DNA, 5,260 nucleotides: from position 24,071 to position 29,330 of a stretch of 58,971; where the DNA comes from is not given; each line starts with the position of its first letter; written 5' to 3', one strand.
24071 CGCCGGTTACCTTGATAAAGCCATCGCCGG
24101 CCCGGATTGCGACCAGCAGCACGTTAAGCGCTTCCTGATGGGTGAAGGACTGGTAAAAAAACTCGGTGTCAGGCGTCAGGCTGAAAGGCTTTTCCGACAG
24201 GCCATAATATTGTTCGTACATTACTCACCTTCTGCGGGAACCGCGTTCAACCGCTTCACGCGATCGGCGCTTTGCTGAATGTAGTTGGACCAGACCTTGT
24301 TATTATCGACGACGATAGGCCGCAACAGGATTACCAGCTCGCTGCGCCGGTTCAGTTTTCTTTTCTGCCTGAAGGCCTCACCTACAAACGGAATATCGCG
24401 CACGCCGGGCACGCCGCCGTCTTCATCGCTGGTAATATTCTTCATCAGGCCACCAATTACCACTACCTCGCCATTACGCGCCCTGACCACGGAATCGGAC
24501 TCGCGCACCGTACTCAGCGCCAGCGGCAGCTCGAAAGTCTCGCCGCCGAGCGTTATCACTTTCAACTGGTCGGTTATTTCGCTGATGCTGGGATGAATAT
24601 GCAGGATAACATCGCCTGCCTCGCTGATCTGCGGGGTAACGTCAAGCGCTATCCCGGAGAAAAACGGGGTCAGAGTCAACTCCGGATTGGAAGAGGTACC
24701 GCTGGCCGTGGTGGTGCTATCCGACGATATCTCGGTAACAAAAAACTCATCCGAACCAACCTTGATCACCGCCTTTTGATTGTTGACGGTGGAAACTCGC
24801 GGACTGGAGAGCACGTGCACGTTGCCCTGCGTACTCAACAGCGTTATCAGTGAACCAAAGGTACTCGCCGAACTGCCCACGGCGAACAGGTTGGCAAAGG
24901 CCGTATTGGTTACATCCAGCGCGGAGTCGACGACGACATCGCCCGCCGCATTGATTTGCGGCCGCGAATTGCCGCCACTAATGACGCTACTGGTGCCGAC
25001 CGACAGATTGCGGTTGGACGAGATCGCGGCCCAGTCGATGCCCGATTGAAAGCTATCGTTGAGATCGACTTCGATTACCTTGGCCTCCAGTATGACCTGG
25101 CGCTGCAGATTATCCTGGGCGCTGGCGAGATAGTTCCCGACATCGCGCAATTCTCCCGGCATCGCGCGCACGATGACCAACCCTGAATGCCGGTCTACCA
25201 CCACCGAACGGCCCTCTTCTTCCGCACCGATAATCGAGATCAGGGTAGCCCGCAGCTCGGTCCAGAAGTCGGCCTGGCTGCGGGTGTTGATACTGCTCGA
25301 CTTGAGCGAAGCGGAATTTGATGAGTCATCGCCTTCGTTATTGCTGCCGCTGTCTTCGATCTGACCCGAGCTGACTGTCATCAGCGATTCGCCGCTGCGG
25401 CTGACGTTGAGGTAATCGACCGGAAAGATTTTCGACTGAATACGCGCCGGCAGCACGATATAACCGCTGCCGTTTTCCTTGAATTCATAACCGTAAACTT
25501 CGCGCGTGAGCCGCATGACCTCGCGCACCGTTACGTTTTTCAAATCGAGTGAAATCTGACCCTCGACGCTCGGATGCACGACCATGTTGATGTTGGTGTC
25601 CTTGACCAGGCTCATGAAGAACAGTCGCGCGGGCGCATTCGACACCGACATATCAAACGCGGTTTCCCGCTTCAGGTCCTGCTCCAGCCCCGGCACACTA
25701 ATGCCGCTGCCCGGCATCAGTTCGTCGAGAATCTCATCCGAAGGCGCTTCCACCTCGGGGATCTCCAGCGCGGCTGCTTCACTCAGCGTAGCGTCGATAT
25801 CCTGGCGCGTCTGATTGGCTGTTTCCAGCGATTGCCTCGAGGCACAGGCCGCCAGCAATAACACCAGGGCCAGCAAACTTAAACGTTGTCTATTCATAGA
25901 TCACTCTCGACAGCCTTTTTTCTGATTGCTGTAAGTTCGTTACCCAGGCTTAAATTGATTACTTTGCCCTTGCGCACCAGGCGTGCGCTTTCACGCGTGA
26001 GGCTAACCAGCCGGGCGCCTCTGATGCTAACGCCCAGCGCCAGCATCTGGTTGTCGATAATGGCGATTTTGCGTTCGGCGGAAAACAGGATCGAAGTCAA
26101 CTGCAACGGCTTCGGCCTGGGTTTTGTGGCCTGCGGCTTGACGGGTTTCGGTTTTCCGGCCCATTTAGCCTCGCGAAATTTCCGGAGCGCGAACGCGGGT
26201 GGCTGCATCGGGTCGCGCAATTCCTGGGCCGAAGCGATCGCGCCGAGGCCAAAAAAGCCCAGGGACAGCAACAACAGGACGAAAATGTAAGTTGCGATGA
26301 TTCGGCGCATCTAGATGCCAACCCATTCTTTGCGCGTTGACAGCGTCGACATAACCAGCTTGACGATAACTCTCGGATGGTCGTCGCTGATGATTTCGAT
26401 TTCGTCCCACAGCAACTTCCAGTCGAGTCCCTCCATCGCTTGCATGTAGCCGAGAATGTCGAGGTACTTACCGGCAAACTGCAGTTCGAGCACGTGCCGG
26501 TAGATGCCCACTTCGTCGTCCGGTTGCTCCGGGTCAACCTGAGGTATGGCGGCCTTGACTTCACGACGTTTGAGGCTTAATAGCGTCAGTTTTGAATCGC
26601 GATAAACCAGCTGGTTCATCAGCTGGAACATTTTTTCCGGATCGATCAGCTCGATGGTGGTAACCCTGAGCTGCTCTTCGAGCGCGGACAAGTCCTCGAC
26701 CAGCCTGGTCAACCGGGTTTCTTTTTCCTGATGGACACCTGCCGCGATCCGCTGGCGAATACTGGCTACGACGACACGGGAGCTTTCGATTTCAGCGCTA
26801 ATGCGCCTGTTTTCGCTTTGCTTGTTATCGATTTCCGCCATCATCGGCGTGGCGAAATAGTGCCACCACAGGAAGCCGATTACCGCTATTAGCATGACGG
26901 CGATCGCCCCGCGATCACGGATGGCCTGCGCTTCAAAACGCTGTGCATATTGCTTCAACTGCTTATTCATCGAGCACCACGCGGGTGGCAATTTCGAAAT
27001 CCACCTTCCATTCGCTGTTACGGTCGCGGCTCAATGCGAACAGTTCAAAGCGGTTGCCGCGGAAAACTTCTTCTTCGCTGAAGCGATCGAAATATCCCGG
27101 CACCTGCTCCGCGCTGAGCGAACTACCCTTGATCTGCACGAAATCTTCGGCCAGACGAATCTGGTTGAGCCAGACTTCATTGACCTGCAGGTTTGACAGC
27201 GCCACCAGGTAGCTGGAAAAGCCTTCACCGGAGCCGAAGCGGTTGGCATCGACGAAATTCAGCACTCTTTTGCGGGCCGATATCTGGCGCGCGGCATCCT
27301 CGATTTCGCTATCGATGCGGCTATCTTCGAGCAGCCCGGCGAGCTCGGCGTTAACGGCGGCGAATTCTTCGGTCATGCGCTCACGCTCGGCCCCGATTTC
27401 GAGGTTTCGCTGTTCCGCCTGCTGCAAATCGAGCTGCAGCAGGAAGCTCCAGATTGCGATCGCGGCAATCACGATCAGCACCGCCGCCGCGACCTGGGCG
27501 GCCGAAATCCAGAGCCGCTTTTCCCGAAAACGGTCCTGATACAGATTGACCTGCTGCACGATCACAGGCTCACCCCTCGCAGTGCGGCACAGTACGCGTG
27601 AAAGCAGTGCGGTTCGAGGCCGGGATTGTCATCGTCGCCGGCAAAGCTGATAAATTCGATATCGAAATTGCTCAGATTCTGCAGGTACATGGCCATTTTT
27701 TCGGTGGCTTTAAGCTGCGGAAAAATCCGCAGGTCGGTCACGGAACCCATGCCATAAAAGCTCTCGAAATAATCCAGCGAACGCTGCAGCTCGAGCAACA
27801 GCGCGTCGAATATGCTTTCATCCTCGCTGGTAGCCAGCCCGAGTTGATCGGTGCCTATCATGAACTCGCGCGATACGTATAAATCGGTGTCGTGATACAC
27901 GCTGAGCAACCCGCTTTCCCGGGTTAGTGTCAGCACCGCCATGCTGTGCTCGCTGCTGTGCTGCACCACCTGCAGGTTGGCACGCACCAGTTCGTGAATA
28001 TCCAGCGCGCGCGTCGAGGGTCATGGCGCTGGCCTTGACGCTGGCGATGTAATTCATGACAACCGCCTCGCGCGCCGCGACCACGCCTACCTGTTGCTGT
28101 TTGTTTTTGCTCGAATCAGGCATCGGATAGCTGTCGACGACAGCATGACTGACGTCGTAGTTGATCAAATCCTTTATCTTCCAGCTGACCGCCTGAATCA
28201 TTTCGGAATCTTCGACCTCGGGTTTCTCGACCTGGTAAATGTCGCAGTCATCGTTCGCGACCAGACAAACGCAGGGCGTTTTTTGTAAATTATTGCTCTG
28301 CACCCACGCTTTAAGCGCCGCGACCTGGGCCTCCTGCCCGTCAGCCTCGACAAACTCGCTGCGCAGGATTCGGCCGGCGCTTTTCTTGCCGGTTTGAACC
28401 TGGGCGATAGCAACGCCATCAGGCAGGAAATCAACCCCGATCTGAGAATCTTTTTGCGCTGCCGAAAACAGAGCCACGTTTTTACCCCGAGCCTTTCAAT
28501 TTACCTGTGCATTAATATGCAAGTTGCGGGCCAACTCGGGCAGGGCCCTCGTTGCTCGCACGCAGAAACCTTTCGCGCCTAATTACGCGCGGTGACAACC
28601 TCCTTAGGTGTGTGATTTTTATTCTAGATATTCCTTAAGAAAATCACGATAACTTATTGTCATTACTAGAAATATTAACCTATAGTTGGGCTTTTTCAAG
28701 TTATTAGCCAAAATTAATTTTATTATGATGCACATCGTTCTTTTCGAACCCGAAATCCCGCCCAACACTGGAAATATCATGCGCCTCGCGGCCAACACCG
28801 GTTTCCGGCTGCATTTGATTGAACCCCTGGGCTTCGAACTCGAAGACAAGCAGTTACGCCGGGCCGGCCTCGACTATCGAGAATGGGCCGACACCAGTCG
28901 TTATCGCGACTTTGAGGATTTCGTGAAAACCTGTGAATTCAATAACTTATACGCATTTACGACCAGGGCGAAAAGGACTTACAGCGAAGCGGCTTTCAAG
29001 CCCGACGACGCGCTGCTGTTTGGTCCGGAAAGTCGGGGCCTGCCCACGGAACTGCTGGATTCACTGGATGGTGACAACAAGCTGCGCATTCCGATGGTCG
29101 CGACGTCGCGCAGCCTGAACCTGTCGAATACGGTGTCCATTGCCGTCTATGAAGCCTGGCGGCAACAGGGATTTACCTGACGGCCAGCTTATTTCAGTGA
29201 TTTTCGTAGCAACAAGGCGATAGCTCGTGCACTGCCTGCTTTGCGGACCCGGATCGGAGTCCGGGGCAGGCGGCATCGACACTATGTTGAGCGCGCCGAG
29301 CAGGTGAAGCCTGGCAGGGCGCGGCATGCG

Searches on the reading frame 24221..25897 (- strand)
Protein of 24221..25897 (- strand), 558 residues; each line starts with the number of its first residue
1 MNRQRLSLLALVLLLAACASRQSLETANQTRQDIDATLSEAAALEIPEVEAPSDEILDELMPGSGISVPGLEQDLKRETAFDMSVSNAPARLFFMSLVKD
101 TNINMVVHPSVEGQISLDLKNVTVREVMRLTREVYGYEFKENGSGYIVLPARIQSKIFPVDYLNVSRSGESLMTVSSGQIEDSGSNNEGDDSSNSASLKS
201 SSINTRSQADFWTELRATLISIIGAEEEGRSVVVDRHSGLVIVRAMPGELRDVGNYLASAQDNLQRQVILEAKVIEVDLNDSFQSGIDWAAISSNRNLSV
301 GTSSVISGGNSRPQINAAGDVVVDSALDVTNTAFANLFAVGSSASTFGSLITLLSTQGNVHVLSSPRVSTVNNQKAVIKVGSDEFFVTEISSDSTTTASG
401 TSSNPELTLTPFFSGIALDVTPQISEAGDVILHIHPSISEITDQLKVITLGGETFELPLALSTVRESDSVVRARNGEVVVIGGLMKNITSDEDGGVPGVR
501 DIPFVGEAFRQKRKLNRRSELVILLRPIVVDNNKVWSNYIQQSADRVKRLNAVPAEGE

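Call 9: search_protein_families(library=ncbifam, proteins=[window:24221-25897:-], max_evalue=0.00001)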
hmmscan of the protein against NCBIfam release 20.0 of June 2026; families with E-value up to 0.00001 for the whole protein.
window:24221-25897:- (558 aa): 9 families
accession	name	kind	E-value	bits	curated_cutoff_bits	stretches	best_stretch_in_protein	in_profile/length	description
TIGR02519.1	pilus_MshL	equivalog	1.5e-81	273.6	250.2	1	232-530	1-290/290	pilus (MSHA type) biogenesis protein MshL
TIGR02517.1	type_II_gspD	equivalog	2.9e-49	168.1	351.35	1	181-534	271-594/600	type II secretion system secretin GspD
TIGR02515.1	IV_pilus_PilQ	subfamily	9.1e-40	136.9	284.35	1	82-530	5-427/428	type IV pilus secretin PilQ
TIGR02520.1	pilus_B_mal_scr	equivalog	2e-28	99.2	287.65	1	163-529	174-513/513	PilN family type IVB pilus formation outer membrane protein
NF010083.0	PRK13568.1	equivalog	4.6e-24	85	554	1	75-530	22-417/419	DNA uptake porin HofQ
TIGR02516.1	type_III_yscC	equivalog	2.8e-23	82.2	238.45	1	229-531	198-462/463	type III secretion system outer membrane ring subunit SctC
NF007851.2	PRK10560.1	exception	4.7e-17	61.9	598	1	231-531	145-410/412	DNA uptake porin HofQ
NF042912.1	Amuc_1098_fam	equivalog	2.2e-13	49.2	750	1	465-531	731-797/805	Amuc_1098 family type IV pilus outer membrane protein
NF011873.0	PRK15346.1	equivalog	1.4e-08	33.9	524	1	235-517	241-481/499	EscC/YscC/HrcC family type III secretion system outer membrane ring protein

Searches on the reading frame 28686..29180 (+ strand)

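Call 11: search_protein_families(library=pfam, proteins=[window:28686-29180:+], max_evalue=0.01)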
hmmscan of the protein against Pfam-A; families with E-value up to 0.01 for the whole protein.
window:28686-29180:+ (164 aa): 1 family
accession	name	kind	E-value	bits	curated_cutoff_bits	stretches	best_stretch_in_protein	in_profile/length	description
PF00588.24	SpoU_methylase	-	7.2e-34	117.4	29.7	1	15-155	2-142/142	SpoU rRNA Methylase family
